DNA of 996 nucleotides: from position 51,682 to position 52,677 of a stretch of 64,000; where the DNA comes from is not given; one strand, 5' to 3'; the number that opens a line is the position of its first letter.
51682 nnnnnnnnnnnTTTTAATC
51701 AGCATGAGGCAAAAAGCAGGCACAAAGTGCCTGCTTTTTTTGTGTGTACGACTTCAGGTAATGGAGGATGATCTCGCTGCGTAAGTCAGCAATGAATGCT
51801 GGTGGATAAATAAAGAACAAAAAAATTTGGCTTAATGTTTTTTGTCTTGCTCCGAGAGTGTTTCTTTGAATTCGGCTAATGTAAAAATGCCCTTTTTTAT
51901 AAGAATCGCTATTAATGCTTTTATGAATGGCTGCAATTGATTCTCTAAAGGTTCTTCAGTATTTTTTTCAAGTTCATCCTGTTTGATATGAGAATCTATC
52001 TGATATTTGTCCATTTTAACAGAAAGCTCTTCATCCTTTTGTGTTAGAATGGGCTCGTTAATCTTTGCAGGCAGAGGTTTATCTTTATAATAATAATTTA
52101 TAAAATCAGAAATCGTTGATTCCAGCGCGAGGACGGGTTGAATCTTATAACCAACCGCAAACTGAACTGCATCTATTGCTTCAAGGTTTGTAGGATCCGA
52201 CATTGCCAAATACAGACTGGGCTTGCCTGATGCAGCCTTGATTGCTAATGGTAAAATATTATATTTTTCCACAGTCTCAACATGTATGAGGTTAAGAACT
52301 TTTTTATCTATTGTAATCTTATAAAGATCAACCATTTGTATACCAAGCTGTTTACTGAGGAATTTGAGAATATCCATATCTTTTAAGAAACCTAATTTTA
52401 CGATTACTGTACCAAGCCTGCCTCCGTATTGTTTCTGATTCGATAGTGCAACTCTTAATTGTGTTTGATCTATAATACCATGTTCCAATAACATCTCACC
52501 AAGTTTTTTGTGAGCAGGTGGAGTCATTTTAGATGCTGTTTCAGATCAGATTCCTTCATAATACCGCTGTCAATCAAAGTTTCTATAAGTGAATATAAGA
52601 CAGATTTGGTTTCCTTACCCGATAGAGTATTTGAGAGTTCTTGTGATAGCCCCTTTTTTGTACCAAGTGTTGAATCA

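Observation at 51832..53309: Tandem paralogous standalone MshEN-domain proteins, candidate c-di-GMP receptors, divergent from a sigma54 regulator and upstream of pilMNOPQ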

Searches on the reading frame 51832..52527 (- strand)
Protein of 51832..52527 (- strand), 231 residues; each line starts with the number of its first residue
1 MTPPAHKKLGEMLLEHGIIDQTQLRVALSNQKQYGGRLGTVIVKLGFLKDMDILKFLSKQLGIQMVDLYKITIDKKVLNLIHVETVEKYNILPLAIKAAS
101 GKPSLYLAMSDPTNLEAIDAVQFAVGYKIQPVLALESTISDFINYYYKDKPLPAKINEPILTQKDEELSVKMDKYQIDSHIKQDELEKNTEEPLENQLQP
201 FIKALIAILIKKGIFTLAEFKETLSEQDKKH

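Call 3: search_protein_families(library=pfam, proteins=[window:51832-52527:-], max_evalue=0.01)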
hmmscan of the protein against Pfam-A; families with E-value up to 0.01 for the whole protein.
window:51832-52527:- (231 aa): 1 family
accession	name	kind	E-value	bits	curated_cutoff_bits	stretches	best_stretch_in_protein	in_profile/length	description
PF05157.20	MshEN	-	6.3e-17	61.8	23.1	1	61-149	1-86/90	MshEN domain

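Call 4: search_protein_families(library=ncbifam, proteins=[window:51832-52527:-], max_evalue=0.01)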
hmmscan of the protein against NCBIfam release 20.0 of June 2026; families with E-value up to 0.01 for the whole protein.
window:51832-52527:- (231 aa): 6 families
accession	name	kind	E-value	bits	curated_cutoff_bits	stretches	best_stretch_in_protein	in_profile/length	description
TIGR02538.1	type_IV_pilB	equivalog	7.4e-24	84.3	675.65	1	8-211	1-194/564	type IV-A pilus assembly ATPase PilB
NF053729.1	c-di-GMP_motif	domain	6e-19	67.6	38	1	8-60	1-53/53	cyclic di-GMP-binding domain-containing protein, MshE-related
NF012033.0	PRK15489.1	equivalog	4.8e-13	48.2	537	1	6-164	490-644/703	glycosyl transferase family protein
NF008411.1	PRK11234.1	equivalog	5.5e-13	48.2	1170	1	7-161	482-634/723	cyclic di-3',5'-guanylate-activated glycosyltransferase NfrB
TIGR02533.1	type_II_gspE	equivalog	0.0001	21.1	630.25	1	100-176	19-96/486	type II secretion system ATPase GspE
TIGR03029.1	EpsG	equivalog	0.00016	20.9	313.8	1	7-66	3-62/274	chain length determinant protein tyrosine kinase EpsG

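Call 23: search_solved_structures(query=window:51832-52527:-, max_evalue=0.01, show_alignments=2)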
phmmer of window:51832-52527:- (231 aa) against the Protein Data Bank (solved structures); distinct sequences matched with E-value up to 0.01: 18.
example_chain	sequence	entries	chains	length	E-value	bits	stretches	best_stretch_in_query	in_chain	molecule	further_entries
6f8l_G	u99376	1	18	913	3.1e-33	118.4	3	6-153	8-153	Type IV pilus assembly protein PilF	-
5zfr_A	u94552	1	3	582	3.9e-25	92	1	4-156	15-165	Type IV pilus biogenesis ATPase PilB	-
3jc8_Ba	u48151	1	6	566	2.3e-24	89.4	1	8-151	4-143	Type IV-A pilus assembly ATPase PilB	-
6olj_C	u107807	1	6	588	9.8e-24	87.4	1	7-156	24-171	Type IV pilus biogenesis ATPase PilB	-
5tsg_B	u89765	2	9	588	9.8e-24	87.4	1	7-156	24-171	Type IV pilus biogenesis ATPase PilB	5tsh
5htl_A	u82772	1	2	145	3.4e-18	69.3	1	6-147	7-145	MSHA biogenesis protein MshE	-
9g1w_A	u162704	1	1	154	2.7e-13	53.3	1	6-153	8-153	Type IV pilus assembly ATPase PilB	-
6ejf_G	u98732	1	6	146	4.9e-11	45.9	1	4-147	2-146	Type IV pilus assembly protein PilF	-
6ejf_J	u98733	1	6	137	8e-06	28.9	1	8-119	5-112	Type IV pilus assembly protein PilF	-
8pdk_A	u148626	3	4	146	8.2e-06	28.8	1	7-119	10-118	c-di-GMP binding domain of the ATPase enzyme PilF | ATP-binding motif-containing protein pilF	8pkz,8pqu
8pfa_A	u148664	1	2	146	1.8e-05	27.7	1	8-119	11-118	c-di-GMP binding domain of the ATPase enzyme PilF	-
9gl5_A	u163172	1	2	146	2.1e-05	27.5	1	7-119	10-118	ATP-binding motif-containing protein pilF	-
9glg_A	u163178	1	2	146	2.1e-05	27.5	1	7-119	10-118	ATP-binding motif-containing protein pilF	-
8pe0_A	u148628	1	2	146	4e-05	26.6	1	9-119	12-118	c-di-GMP binding domain of the ATPase enzyme PilF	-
2d27_A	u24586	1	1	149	6.1e-05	26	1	5-147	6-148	type II secretion ATPase XpsE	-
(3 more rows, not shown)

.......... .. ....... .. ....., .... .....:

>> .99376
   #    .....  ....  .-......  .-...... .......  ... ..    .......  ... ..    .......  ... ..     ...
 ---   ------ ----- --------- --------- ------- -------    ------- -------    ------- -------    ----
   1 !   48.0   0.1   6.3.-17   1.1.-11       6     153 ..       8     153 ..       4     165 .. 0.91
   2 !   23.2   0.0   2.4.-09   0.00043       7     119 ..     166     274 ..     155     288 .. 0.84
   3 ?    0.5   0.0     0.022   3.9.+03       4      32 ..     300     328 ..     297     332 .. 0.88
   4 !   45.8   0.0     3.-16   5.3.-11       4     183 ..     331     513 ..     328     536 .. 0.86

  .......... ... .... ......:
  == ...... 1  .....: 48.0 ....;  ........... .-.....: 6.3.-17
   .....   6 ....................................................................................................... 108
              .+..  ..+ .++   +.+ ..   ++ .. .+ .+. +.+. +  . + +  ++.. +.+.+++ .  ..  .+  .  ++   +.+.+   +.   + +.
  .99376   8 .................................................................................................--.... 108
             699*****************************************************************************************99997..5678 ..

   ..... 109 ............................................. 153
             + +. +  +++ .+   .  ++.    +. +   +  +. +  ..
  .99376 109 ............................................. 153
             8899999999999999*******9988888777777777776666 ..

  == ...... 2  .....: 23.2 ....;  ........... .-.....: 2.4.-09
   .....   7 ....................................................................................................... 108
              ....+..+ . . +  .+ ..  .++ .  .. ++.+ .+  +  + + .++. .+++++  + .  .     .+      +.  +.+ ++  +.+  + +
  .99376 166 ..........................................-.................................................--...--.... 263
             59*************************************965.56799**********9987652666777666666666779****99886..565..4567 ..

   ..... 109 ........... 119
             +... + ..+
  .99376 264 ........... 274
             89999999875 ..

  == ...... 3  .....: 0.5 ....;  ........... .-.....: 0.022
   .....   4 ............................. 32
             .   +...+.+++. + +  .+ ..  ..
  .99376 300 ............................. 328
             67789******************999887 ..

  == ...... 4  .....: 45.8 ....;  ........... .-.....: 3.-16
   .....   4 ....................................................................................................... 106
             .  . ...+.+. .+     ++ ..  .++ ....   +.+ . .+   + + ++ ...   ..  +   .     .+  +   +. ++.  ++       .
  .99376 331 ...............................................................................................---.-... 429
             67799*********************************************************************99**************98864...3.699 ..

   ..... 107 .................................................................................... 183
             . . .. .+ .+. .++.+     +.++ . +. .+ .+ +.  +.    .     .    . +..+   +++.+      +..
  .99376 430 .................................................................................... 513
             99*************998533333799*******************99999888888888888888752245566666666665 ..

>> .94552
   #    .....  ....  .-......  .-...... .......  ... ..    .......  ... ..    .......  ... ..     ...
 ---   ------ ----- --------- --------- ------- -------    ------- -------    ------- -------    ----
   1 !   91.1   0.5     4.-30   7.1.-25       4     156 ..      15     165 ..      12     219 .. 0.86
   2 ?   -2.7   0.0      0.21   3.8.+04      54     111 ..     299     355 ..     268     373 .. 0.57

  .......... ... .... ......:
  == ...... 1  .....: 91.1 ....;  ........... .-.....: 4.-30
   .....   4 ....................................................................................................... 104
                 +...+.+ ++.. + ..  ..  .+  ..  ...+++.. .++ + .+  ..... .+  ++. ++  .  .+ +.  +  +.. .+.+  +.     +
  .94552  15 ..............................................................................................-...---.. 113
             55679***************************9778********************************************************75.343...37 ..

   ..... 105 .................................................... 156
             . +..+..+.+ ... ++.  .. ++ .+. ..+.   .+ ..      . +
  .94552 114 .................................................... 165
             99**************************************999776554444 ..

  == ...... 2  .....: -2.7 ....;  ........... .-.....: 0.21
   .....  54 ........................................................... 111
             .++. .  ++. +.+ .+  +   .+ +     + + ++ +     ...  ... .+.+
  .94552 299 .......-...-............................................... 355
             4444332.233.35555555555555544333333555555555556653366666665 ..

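Call 24: find_homologous_proteins(query=window:51832-52527:-, max_evalue=0.001)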
Query window:51832-52527:- (231 aa): 38 proteins with E <= 0.001 among 381 candidates.
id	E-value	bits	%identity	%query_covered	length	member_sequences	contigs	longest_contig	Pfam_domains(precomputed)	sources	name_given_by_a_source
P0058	2.2e-142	490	100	100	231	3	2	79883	PF05157.21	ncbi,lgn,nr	ncbi:MAG: hypothetical protein M1381_03435 [Deltaproteobacteria bacterium]|nr:hypothetical protein [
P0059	1.3e-82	295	61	99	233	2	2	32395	PF05157.21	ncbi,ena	-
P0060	4.1e-81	290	60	100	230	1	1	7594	PF05157.21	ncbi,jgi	-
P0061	2.5e-80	287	59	99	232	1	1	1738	PF05157.21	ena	-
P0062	2.9e-80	287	59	99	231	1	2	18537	PF05157.21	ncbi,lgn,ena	-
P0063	4.3e-80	286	59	99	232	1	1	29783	PF05157.21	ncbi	-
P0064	7.1e-80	286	59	99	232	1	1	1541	PF05157.21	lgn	-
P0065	7.1e-80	286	59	99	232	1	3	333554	PF05157.21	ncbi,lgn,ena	-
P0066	9.3e-80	285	59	99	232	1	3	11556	PF05157.21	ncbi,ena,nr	ncbi:MAG: hypothetical protein M1591_09865 [Deltaproteobacteria bacterium]|nr:hypothetical protein [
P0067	9.9e-80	285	59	99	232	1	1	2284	PF05157.21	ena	-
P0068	1.2e-79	285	58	98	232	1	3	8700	PF05157.21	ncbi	-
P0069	2.8e-79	284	58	99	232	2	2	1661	PF05157.21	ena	-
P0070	8.0e-79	282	58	99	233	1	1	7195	PF05157.21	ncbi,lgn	-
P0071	1.1e-78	282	58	99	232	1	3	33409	PF05157.21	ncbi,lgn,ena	-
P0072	1.2e-78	282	58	99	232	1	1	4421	PF05157.21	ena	-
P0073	1.4e-78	281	57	99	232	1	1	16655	PF05157.21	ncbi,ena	-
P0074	1.7e-78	281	58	99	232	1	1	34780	PF05157.21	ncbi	-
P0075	7.0e-78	279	57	99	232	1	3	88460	PF05157.21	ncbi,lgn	-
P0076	8.5e-78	279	57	98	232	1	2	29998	PF05157.21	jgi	jgi:type IV pilus assembly protein PilB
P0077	1.6e-77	278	57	99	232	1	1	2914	PF05157.21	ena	-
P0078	3.3e-77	277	57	99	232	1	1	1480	PF05157.21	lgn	-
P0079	4.0e-77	277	56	99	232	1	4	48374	PF05157.21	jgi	jgi:type IV pilus assembly protein PilB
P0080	2.3e-75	271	54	99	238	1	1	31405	PF05157.21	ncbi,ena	-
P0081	1.2e-74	269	55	99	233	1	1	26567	PF05157.21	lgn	-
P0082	4.1e-74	267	54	99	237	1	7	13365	PF05157.21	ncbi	ncbi:MAG: hypothetical protein ACP5JP_03515 [bacterium]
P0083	6.1e-74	266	53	99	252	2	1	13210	PF05157.21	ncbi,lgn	-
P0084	9.9e-74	266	54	99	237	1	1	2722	PF05157.21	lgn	-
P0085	6.1e-73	263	52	100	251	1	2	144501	PF05157.21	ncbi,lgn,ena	-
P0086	7.0e-71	256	58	92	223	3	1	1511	PF05157.21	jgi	jgi:GSPII_E N-terminal domain.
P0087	1.6e-65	239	50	93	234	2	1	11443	PF05157.21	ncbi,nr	ncbi:MAG: hypothetical protein M1517_04470 [Deltaproteobacteria bacterium]|nr:hypothetical protein [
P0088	2.4e-57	212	56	79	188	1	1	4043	PF05157.21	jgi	jgi:type IV pilus assembly protein PilB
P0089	1.2e-43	167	58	62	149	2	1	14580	PF05157.21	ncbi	-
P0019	7.9e-39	152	49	63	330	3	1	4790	PF05157.21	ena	-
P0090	4.0e-33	133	45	61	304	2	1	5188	PF05157.21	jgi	jgi:type II secretion system (T2SS) protein E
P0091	3.7e-28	117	44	59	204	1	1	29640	PF05157.21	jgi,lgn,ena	-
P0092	6.4e-17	80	37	62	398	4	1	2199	PF05157.21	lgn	-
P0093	2.4e-14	71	35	61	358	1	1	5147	PF05157.21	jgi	jgi:hypothetical protein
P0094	1.0e-10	60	38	50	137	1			PF05157.21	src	-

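Call 28: find_encoding_contigs(protein=P0065, flank=10000, max_places=2)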
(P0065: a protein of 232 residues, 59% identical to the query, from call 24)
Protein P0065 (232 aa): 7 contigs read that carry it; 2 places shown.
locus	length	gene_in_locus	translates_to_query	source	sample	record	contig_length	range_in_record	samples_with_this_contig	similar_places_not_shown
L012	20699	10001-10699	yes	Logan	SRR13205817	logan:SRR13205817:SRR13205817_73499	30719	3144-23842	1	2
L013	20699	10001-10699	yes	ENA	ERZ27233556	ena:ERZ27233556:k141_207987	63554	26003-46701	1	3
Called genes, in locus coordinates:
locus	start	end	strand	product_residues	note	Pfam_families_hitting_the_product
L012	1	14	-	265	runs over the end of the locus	PF00899:ThiF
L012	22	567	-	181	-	PF02597:ThiS, PF09383:NIL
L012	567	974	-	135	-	PF01398:JAB (weak), PF14464:Prok-JAB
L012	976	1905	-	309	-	PF00291:PALP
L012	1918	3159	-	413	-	PF00291:PALP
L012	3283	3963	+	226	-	PF01656:CbiA (weak), PF07755:DUF1611 (weak), PF13500:AAA_26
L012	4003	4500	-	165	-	PF01035:DNA_binding_1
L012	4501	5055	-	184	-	PF01066:CDP-OH_P_transf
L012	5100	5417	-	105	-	PF08308:PEGA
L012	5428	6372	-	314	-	PF03783:CsgG, PF13036:LpoB (weak)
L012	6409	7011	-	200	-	PF05643:GNA1162-like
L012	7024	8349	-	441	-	PF03783:CsgG (faint), PF16548:FlgT_N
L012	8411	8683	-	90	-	PF00166:Cpn10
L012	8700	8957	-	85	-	PF00462:Glutaredoxin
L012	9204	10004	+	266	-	PF05157:MshEN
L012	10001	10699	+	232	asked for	PF05157:MshEN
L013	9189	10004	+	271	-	PF05157:MshEN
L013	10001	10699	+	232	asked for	PF05157:MshEN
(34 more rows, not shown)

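Call 42: predict_structure(alignment_id=A3)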
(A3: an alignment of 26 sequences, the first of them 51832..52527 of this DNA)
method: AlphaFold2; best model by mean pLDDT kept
length: 231 residues; sequences in the alignment: 26
mean_pLDDT: 78.4   pTM: 0.61
mean pLDDT of the five models: 78.4, 78.3, 77.4, 76.9, 76.1
residues with pLDDT >= 90: 122; 70-90: 52; 50-70: 12; < 50: 45
segments of 3 or more residues with pLDDT < 50: 1-3, 156-196
pLDDT, mean of each block of 10 residues (from residue 1): 66 93 95 86 93 93 92 92 94 93 94 92 95 94 93 60 44 36 29 49 79 78 66 42
secondary structure, 60 per line:
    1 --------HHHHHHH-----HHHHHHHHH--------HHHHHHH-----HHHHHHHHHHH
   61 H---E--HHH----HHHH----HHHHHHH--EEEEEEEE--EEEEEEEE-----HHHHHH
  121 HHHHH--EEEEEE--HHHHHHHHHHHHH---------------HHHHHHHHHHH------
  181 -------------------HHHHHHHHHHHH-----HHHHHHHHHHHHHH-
elements in order: H9-15 H21-29 H38-44 H50-61 H75-78 H83-89 E92-99 E102-109 H115-125 E128-133 H136-148 H164-174 H200-211 H217-230

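Call 47: fold_search(model_id=the predicted structure, library=pdb)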
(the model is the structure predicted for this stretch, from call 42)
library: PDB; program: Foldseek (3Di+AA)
matches with E <= 10: 429; with E <= 0.001: 21
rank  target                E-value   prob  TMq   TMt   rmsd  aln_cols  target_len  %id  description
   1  5htl_B                3.6e-11  1.00  0.48  0.74   3.3       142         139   33  Structure of MshE with cdg (released 2016-10-05)
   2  5htl_A                1.1e-10  1.00  0.46  0.69   3.9       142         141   33  Structure of MshE with cdg (released 2016-10-05)
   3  9g1w_MODEL_1_A        1.4e-10  1.00  0.56  0.80   3.3       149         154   25  NMR solution structure of the Thermus thermophilus PilF-GSPIIA domain (released 2025-05-21)
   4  6ejf_G                2.4e-09  1.00  0.50  0.75   3.5       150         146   29  Thermus thermophilus PilF ATPase (apoprotein form) (released 2018-08-01)
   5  9gl5_A                2.4e-09  1.00  0.44  0.67   4.2       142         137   24  X-ray structure of the Thermus thermophilus Q190E mutant of the PilF-GSPIIB domain in the c-di-GMP bound state (released 2025-06-25)
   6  8pfa_A                3.0e-09  1.00  0.44  0.67   4.3       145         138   24  X-ray structure of the Thermus thermophilus K167R mutant of the PilF-GSPIIB domain in the c-di-GMP bound state (released 2024-06-26)
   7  9glg_B                3.6e-09  1.00  0.43  0.65   4.3       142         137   24  X-ray structure of the Thermus thermophilus Q218E mutant of the PilF-GSPIIB domain in the c-di-GMP bound state (released 2025-06-25)
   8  8pdk_A                1.2e-08  1.00  0.44  0.66   4.2       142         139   25  X-ray structure of the Thermus thermophilus PilF-GSPIIB domain in the c-di-GMP bound state (released 2024-06-26)
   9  8pfa_B                1.3e-08  1.00  0.43  0.66   4.2       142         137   24  X-ray structure of the Thermus thermophilus K167R mutant of the PilF-GSPIIB domain in the c-di-GMP bound state (released 2024-06-26)
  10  8pdk_B                1.7e-08  1.00  0.44  0.66   4.2       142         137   25  X-ray structure of the Thermus thermophilus PilF-GSPIIB domain in the c-di-GMP bound state (released 2024-06-26)
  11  9glg_A                2.0e-08  1.00  0.44  0.67   4.2       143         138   24  X-ray structure of the Thermus thermophilus Q218E mutant of the PilF-GSPIIB domain in the c-di-GMP bound state (released 2025-06-25)
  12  8pe0_A                2.0e-08  1.00  0.43  0.65   4.2       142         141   24  X-ray structure of the Thermus thermophilus K167L mutant of the PilF-GSPIIB domain in the c-di-GMP bound state (released 2024-06-26)
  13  7lkm_B                2.1e-08  1.00  0.44  0.65   5.0       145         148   17  The PilB(N-terminal_P70S mutant)-PilZ complex of the Type IV pilus from Xanthomonas citri (released 2021-08-11)
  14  7lkm_A                2.2e-08  1.00  0.43  0.62   6.2       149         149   17  The PilB(N-terminal_P70S mutant)-PilZ complex of the Type IV pilus from Xanthomonas citri (released 2021-08-11)
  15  8pkz_MODEL_1_A        3.2e-08  1.00  0.42  0.61   5.6       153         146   24  NMR solution structure of PilF-GSPIIB in the c-di-GMP bound state (released 2024-07-10)
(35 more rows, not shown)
